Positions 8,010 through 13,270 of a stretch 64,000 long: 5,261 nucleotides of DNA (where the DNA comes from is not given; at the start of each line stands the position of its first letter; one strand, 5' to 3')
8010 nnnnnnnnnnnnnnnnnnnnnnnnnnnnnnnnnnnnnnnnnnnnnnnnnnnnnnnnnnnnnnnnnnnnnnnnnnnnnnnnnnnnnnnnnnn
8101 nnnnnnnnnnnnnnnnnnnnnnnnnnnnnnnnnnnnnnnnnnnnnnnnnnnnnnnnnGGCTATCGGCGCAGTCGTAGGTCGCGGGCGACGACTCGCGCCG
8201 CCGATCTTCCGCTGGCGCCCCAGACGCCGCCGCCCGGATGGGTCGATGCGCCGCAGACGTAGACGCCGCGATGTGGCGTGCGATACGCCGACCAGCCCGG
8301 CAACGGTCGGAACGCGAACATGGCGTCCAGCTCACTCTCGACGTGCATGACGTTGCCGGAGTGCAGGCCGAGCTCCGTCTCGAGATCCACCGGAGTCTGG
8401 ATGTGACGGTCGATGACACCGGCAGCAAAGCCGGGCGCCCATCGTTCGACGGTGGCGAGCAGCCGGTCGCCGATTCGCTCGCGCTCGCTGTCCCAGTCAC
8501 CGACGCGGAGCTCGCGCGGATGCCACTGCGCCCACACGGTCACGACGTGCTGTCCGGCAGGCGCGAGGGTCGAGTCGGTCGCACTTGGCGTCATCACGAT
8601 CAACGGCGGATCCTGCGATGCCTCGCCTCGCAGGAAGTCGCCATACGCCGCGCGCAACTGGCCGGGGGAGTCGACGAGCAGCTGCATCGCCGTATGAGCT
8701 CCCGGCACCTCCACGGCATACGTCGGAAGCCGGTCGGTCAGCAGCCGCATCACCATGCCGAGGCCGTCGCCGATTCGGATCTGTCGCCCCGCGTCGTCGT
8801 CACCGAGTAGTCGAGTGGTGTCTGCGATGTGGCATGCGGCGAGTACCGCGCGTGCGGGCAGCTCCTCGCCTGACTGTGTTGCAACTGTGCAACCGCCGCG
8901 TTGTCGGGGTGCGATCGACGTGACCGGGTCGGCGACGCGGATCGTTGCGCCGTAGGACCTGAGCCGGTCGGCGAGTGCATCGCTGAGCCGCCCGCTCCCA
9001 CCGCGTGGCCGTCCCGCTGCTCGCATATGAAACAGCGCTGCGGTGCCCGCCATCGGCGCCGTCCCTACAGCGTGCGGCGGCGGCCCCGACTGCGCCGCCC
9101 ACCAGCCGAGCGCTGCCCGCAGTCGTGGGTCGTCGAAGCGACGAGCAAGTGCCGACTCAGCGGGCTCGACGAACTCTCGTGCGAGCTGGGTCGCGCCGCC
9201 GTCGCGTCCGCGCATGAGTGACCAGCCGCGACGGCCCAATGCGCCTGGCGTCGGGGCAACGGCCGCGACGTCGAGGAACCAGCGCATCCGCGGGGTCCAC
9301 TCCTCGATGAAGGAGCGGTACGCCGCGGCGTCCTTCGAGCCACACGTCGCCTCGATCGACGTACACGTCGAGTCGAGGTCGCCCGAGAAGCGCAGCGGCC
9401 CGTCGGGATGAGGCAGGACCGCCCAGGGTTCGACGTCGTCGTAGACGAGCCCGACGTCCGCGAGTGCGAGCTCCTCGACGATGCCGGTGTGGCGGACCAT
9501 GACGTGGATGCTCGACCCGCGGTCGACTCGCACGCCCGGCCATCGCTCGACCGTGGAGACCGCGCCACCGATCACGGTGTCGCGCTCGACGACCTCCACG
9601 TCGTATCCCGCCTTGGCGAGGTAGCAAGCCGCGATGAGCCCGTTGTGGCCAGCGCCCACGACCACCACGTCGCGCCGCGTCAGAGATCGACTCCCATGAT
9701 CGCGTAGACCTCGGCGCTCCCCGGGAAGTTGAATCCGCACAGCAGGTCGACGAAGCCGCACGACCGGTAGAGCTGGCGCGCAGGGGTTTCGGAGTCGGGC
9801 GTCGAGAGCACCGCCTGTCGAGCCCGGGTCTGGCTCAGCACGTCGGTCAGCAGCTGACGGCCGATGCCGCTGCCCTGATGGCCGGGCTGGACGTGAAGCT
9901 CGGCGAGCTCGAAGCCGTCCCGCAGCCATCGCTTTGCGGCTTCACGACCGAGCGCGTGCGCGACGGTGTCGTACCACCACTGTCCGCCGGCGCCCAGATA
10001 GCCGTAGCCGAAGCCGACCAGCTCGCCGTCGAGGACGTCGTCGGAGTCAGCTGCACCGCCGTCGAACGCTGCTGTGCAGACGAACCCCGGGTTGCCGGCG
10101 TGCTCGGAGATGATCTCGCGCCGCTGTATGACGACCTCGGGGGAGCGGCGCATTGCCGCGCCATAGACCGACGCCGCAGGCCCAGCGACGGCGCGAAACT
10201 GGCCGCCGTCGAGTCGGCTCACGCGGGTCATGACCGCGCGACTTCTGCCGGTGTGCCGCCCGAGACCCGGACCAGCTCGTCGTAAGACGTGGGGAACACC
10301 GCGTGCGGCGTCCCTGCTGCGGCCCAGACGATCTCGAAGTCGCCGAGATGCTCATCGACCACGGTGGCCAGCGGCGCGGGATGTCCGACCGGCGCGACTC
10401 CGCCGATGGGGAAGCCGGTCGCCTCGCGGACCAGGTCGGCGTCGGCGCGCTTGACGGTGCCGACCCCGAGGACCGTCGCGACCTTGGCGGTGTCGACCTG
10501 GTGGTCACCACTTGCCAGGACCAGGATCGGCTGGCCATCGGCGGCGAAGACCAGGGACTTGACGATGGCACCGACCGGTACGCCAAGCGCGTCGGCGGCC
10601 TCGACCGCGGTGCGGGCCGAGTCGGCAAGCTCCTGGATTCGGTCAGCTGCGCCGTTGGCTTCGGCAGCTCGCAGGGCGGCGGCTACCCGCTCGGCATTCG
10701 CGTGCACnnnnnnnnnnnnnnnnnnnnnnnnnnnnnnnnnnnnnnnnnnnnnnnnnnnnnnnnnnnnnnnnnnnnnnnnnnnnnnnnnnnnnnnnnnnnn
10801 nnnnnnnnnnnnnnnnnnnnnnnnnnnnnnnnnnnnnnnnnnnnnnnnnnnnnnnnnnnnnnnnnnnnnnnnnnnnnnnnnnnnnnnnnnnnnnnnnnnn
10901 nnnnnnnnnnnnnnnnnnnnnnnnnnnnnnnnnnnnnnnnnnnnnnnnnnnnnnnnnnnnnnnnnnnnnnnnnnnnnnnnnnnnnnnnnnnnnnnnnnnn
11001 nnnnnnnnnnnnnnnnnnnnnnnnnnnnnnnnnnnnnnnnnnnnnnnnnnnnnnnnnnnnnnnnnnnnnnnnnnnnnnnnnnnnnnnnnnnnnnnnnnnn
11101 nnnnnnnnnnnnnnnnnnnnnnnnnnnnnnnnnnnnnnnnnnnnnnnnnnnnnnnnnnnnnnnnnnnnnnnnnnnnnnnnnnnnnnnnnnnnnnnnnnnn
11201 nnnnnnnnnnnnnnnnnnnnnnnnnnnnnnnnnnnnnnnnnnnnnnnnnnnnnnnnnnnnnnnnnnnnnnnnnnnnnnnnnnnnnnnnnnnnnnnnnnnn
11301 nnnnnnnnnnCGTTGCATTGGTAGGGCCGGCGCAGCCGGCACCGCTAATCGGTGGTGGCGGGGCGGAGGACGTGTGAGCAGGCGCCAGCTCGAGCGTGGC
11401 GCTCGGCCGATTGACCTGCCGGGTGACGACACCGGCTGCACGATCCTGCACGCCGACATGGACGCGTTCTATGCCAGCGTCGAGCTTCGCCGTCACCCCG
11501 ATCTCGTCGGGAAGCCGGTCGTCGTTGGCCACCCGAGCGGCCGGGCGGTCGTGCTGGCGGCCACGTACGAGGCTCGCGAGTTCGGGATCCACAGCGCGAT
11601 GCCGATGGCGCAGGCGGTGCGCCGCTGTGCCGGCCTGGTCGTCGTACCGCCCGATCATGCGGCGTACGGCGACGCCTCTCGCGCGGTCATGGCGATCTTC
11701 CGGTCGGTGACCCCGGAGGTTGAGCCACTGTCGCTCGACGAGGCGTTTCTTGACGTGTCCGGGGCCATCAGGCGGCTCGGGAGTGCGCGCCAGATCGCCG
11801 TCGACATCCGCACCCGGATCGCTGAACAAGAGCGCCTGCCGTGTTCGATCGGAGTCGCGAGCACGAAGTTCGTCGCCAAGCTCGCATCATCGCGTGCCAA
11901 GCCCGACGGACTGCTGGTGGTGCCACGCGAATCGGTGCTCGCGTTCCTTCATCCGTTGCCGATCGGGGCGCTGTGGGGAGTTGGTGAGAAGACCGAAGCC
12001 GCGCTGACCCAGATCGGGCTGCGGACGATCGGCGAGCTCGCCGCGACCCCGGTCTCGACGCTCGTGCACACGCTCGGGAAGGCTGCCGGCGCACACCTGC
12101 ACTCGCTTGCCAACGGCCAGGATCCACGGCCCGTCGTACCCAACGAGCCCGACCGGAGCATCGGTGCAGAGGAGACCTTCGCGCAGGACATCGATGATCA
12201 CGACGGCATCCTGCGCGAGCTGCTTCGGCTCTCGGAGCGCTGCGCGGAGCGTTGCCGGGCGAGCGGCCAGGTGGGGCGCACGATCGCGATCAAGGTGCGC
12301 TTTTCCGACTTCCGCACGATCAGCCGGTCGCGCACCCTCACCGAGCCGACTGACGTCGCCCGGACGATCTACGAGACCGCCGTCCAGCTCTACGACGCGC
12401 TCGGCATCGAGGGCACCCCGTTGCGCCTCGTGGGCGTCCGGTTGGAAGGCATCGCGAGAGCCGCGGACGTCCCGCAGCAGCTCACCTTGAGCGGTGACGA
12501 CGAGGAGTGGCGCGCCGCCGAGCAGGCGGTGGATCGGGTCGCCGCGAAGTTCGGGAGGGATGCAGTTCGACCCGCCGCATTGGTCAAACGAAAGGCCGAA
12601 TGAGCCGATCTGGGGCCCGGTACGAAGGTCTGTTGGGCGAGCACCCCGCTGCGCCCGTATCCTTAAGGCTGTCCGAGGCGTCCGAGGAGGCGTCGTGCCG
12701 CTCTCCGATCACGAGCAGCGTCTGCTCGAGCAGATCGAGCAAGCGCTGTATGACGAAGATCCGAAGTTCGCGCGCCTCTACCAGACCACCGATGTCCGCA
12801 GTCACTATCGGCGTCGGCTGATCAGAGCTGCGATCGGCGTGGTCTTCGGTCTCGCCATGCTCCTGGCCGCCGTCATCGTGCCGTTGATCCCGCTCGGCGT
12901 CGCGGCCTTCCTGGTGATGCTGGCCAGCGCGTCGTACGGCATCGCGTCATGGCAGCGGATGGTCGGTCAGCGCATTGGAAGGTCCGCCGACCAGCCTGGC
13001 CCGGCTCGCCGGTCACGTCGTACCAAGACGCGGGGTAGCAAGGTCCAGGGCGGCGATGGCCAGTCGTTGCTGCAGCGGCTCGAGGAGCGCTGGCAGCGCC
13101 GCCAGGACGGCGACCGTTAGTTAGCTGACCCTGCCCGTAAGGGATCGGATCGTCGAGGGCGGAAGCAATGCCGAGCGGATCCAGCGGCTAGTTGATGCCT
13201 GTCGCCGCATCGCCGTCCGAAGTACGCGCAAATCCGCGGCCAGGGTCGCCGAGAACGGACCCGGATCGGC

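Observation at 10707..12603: Perfect LexA SOS box in the promoter of a HEPN (SAV_6107 family) – DinB operon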

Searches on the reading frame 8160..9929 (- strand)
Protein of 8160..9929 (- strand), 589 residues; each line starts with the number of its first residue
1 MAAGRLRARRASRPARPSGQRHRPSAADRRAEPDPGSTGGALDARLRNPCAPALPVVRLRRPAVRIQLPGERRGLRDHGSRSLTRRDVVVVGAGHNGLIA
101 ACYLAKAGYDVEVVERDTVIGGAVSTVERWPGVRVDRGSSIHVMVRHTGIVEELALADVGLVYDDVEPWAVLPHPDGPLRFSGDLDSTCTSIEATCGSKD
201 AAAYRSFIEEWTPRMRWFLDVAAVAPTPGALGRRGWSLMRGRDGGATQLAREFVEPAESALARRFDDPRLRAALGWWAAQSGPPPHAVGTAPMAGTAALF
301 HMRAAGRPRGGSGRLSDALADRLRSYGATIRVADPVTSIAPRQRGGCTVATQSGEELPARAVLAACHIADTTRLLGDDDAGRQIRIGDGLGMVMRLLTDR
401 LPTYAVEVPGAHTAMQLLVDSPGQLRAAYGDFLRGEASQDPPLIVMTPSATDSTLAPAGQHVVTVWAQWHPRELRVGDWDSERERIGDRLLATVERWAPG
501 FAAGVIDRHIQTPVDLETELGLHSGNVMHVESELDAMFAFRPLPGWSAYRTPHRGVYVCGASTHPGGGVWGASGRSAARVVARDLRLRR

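Call 4: search_protein_families(library=pfam, proteins=[window:8160-9929:-], max_evalue=0.01)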
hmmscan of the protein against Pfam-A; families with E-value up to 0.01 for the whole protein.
window:8160-9929:- (589 aa): 12 families
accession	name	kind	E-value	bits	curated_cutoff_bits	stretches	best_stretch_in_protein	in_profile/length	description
PF01593.30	Amino_oxidase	-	3.5e-21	76.5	19.8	1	97-581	3-442/443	Flavin containing amine oxidoreductase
PF13450.12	NAD_binding_8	-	1.4e-13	51.4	21.9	1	90-144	1-54/68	NAD(P)-binding Rossmann-like domain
PF01266.30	DAO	-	1.6e-08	34.9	27.9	2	87-123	1-38/353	FAD dependent oxidoreductase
PF07992.20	Pyr_redox_2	-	2e-07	31.2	26.1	1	85-118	142-175/291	Pyridine nucleotide-disulphide oxidoreductase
PF01946.23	Thi4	-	9.1e-07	28.8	26.2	1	85-124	17-57/235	Thi4 family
PF12831.13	FAD_oxidored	-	2.8e-06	27.3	27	1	87-126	1-40/416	FAD dependent oxidoreductase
PF03486.20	HI0933_like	-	3.6e-06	27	50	1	87-121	2-36/244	HI0933-like protein Rossmann domain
PF00070.33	Pyr_redox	-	0.00017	22.4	22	1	88-120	2-34/82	Pyridine nucleotide-disulphide oxidoreductase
PF01494.25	FAD_binding_3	-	0.00025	20.8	22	1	87-117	3-33/349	FAD binding domain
PF01134.28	GIDA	-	0.00089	18.8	22.1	1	87-116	1-30/391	Glucose inhibited division protein A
PF00890.30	FAD_binding_2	-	0.0009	19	20.4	1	87-123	1-37/414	FAD binding domain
PF13738.12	Pyr_redox_3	-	0.0019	17.9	30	0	83-129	162-208/305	Pyridine nucleotide-disulphide oxidoreductase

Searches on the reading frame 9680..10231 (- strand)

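Call 4: search_protein_families(library=pfam, proteins=[window:9680-10231:-], max_evalue=0.01)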
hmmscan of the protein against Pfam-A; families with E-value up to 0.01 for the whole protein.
window:9680-10231:- (183 aa): 4 families
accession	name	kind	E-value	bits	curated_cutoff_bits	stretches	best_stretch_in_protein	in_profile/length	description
PF13508.13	Acetyltransf_7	-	1.3e-09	38.8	27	1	101-161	28-83/84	Acetyltransferase (GNAT) domain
PF00583.31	Acetyltransf_1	-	3.1e-09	37.6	20.7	1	67-160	40-116/116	Acetyltransferase (GNAT) family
PF13673.13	Acetyltransf_10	-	2.1e-06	28.2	23.6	1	103-163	48-110/128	Acetyltransferase (GNAT) domain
PF08445.16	FR47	-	6.4e-05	23.3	22.1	1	94-161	9-78/86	FR47-like protein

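Call 5: search_protein_families(library=ncbifam, proteins=[window:9680-10231:-], max_evalue=0.01)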
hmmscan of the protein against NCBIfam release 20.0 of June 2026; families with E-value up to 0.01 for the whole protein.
window:9680-10231:- (183 aa): 8 families
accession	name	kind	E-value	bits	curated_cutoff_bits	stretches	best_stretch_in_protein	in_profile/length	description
TIGR01575.1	rimI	equivalog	4.7e-06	26.8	86.4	1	105-162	54-114/132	ribosomal protein S18-alanine N-acetyltransferase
NF007025.1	PRK09491.1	equivalog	9.6e-05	22.4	173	1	105-162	61-121/145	ribosomal protein S18-alanine N-acetyltransferase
NF000487.1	stat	exception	0.00015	21.3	420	1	105-167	103-166/189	streptothricin N-acetyltransferase STAT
NF000138.1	AAC_6p_Iz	exception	0.00047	20.4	320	1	109-161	82-137/153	aminoglycoside N-acetyltransferase AAC(6')-Iz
NF033075.0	AAC_6p_Steno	equivalog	0.0019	18.3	290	1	110-161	79-133/148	aminoglycoside 6'-N-acetyltransferase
TIGR03448.1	mycothiol_MshD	equivalog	0.0027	17.1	163.1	1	107-158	72-122/294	mycothiol synthase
NF000497.1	AAC_6p_Iak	exception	0.0028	17.7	325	1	110-161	83-137/153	aminoglycoside N-acetyltransferase AAC(6')-Iak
NF040503.1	resist_ArsN1a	equivalog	0.0079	15.9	170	0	110-161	80-134/159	arsinothricin resistance N-acetyltransferase ArsN1 family A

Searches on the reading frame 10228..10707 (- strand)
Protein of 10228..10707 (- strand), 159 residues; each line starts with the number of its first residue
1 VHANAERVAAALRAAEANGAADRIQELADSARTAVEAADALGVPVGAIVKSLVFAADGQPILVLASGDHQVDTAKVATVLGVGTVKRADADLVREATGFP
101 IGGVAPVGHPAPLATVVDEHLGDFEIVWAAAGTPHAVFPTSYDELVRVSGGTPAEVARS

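Call 4: search_protein_families(library=pfam, proteins=[window:10228-10707:-], max_evalue=0.01)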
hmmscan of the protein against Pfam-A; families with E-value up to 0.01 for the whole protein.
window:10228-10707:- (159 aa): 1 family
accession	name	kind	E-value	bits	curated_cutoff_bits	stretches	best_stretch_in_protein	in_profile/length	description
PF04073.20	tRNA_edit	-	8.4e-30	103.8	25.5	1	30-147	3-122/123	Aminoacyl-tRNA editing domain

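Call 5: search_protein_families(library=ncbifam, proteins=[window:10228-10707:-], max_evalue=0.01)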
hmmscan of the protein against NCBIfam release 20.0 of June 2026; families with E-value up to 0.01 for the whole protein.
window:10228-10707:- (159 aa): 3 families
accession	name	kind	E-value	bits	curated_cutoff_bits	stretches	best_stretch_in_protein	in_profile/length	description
TIGR00011.1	YbaK_EbsC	equivalog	5.8e-16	58.6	153.25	1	29-134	23-129/152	Cys-tRNA(Pro) deacylase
NF006625.0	PRK09194.1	equivalog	1.6e-10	40.5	558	1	3-131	231-357/559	proline--tRNA ligase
NF007951.0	PRK10670.1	equivalog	2.3e-10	40.6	243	1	36-158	32-157/159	Cys-tRNA(Pro)/Cys-tRNA(Cys) deacylase YbaK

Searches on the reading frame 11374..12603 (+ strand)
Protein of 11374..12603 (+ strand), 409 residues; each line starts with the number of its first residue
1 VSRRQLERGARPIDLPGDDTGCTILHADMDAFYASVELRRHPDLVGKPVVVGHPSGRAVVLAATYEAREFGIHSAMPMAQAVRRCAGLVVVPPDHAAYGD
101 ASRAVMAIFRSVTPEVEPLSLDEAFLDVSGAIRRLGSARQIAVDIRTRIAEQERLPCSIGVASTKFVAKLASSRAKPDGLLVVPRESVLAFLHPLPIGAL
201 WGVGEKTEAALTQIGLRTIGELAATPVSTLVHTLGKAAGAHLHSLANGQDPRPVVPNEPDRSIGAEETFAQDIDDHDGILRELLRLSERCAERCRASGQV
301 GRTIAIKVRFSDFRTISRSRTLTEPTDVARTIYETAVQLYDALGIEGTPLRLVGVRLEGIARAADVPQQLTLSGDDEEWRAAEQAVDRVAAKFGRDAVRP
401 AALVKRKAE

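Call 4: search_protein_families(library=pfam, proteins=[window:11374-12603:+], max_evalue=0.01)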
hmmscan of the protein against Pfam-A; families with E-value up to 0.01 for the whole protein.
window:11374-12603:+ (409 aa): 5 families
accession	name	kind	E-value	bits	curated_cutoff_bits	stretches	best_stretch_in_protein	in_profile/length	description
PF00817.25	IMS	-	8.4e-51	172.2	23.2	1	28-172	2-147/148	impB/mucB/samB family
PF11799.13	IMS_C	-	1.6e-31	109.4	20.7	1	261-372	2-109/109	impB/mucB/samB family C-terminal domain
PF21999.2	IMS_HHH_1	-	1.9e-07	31.9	27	1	200-250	3-53/53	DNA polymerase-iota, thumb domain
PF11798.14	IMS_HHH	-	4.4e-07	30.2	24.4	1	186-216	2-32/32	IMS family HHH motif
PF07328.17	VirD1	-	0.0033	17.9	28.2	0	267-294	109-136/142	T-DNA border endonuclease VirD1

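Call 5: search_protein_families(library=ncbifam, proteins=[window:11374-12603:+], max_evalue=0.01)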
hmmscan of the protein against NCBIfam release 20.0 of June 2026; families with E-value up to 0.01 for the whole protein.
window:11374-12603:+ (409 aa): 10 families
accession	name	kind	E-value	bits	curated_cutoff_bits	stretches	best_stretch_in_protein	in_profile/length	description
NF003015.0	PRK03858.1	subfamily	8.3e-118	393.9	367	1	21-408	6-390/399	DNA polymerase IV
NF002882.0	PRK03348.1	equivalog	1.3e-114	383.6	389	1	23-384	6-365/461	DNA polymerase IV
NF002677.0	PRK02406.1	equivalog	7.9e-105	350.8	256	1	24-363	8-346/357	DNA polymerase IV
NF002751.0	PRK02794.1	equivalog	2.2e-99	333.2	371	1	23-405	39-419/425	DNA polymerase IV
NF002848.0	PRK03103.1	subfamily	5.6e-92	308.3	381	1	22-404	4-392/410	DNA polymerase IV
NF002492.0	PRK01810.1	equivalog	4.2e-89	299.1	399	1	21-408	9-399/412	DNA polymerase IV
NF002883.0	PRK03352.1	equivalog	1.2e-84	284.5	330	1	24-358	7-340/347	DNA polymerase IV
NF010731.0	PRK14133.1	equivalog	7.7e-82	275.3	362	1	23-363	4-339/352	DNA polymerase IV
NF002292.0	PRK01216.1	equivalog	5.9e-50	170.3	339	1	24-365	3-344/351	DNA polymerase IV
NF002955.0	PRK03609.1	subfamily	2.5e-35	122.2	431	1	26-392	4-383/422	translesion error-prone DNA polymerase V subunit UmuC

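Call 51: search_solved_structures(query=window:11374-12603:+, max_evalue=1e-20)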
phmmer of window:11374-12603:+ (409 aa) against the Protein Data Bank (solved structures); distinct sequences matched with E-value up to 1e-20: 69 (the best 60 are shown).
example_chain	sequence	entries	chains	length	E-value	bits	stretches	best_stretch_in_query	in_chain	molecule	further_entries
7yll_A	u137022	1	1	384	1e-64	222.2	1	24-360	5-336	DNA polymerase IV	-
6juo_A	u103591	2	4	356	2.3e-58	201.4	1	24-371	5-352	DNA polymerase IV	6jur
6jun_F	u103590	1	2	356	2.7e-58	201.1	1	24-371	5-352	DNA polymerase IV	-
4dez_A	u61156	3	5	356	3.6e-57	197.4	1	24-371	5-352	DNA polymerase IV 1 | DNA polymerase IV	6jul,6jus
6jum_A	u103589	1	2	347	9.3e-57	196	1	24-358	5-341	DNA polymerase IV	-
4irc_F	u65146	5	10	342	4.1e-53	184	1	23-354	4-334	DNA polymerase IV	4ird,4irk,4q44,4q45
4ir1_F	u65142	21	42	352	7e-53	183.3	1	23-355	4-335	DNA polymerase IV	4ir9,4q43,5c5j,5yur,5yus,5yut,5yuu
4r8u_A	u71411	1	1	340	8.5e-53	183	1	24-354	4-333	DNA polymerase IV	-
4r8u_B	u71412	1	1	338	1e-52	182.8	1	24-342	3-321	DNA polymerase IV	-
6jup_F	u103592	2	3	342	3.8e-52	180.9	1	23-354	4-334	DNA polymerase IV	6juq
6juq_A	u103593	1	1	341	4.2e-52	180.7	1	24-354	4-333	DNA polymerase IV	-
2asd_A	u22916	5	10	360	2.4e-39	138.7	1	21-361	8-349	DNA polymerase IV | Dpo4 polymerase IV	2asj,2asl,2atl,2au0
2uvr_A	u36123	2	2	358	4.4e-39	137.9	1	24-361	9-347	DNA POLYMERASE IV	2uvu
9nkd_A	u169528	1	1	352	5.2e-39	137.6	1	24-361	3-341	DNA polymerase IV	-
2w9b_A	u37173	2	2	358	6e-39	137.4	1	24-361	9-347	DNA POLYMERASE IV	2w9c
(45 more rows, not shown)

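Call 71: search_protein_families(library=padloc, proteins=[window:11374-12603:+], max_evalue=0.01)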
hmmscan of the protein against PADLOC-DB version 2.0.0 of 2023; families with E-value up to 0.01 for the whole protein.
window:11374-12603:+ (409 aa): 0 families

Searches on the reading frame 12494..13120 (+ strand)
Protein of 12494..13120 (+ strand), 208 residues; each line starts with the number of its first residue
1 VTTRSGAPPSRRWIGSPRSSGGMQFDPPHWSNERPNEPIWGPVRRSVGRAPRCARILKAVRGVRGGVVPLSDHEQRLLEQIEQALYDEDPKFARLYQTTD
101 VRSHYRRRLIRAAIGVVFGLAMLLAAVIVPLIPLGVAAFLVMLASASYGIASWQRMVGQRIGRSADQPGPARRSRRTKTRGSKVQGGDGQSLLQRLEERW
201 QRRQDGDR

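Call 4: search_protein_families(library=pfam, proteins=[window:12494-13120:+], max_evalue=0.01)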
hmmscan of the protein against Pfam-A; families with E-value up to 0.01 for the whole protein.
window:12494-13120:+ (208 aa): 2 families
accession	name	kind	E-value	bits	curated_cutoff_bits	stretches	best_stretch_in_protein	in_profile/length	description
PF11239.13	DUF3040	-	1e-23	83.8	24.7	1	68-146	1-82/84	Protein of unknown function (DUF3040)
PF09546.15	Spore_III_AE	-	0.0061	16.3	27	1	109-157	239-286/321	Stage III sporulation protein AE (spore_III_AE)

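Call 5: search_protein_families(library=ncbifam, proteins=[window:12494-13120:+], max_evalue=0.01)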
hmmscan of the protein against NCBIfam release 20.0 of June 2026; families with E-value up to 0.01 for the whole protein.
window:12494-13120:+ (208 aa): 1 family
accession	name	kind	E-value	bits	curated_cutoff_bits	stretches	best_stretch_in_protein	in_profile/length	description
NF058603.1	SCO2097_fam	equivalog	1.1e-37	129.2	110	1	68-205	1-129/129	SCO2097 family morphological protein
